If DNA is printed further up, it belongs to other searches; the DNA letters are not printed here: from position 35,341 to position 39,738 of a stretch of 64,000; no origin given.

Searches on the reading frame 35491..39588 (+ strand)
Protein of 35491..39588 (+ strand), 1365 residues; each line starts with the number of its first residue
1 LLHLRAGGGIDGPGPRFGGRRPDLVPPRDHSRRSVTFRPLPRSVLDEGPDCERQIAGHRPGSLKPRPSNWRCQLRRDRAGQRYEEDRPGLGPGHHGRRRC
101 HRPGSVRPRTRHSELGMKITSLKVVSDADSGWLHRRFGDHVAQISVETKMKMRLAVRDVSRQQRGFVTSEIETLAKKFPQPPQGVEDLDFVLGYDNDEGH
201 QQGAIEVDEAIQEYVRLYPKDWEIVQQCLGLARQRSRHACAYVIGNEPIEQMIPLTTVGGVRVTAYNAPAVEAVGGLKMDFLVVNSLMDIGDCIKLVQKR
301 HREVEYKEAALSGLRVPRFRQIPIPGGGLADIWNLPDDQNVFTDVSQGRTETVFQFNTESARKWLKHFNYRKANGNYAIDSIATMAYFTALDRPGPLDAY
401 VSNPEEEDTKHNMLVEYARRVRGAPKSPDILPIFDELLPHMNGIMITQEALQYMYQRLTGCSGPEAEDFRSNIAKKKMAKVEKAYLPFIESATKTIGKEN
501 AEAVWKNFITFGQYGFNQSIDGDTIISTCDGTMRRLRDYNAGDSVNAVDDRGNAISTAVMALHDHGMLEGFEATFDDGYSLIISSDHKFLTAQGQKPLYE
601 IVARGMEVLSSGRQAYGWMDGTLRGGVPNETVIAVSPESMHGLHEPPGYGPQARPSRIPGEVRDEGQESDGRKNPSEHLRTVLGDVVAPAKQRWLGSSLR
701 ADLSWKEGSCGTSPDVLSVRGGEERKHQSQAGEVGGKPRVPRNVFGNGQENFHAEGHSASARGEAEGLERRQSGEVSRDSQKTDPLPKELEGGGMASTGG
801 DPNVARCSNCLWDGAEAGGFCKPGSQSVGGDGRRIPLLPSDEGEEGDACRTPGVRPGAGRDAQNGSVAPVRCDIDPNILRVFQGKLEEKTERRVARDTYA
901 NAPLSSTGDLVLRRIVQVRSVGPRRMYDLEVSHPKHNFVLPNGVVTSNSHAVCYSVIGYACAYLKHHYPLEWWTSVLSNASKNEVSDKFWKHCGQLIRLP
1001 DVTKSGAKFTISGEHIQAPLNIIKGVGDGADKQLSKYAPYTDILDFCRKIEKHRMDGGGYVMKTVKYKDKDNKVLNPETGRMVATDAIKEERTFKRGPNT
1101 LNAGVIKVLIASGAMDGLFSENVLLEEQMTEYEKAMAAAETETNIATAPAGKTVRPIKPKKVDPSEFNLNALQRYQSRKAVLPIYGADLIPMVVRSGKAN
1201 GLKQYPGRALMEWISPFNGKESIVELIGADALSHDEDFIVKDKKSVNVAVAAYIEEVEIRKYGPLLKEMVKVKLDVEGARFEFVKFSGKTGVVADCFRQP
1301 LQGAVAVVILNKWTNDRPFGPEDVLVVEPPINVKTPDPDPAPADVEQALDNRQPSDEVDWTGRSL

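Call 63: search_protein_families(library=pfam, proteins=[window:35491-39588:+], max_evalue=0.001)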
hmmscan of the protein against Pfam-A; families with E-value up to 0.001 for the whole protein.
window:35491-39588:+ (1365 aa): 4 families
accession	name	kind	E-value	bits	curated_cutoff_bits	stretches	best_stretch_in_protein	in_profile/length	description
PF07733.18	DNA_pol3_alpha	-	1.2e-16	61.5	23.9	1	135-282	122-259/260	Bacterial DNA polymerase III alpha NTPase domain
PF17657.6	DNA_pol3_finger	-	1.8e-12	47.4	22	1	332-494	22-164/166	Bacterial DNA polymerase III alpha subunit finger domain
PF14579.12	HHH_6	-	3.3e-09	37.3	25.6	1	997-1053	4-64/90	Helix-hairpin-helix motif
PF14890.11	Intein_splicing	-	8.3e-06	26.1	35.8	1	557-947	36-154/155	Intein splicing domain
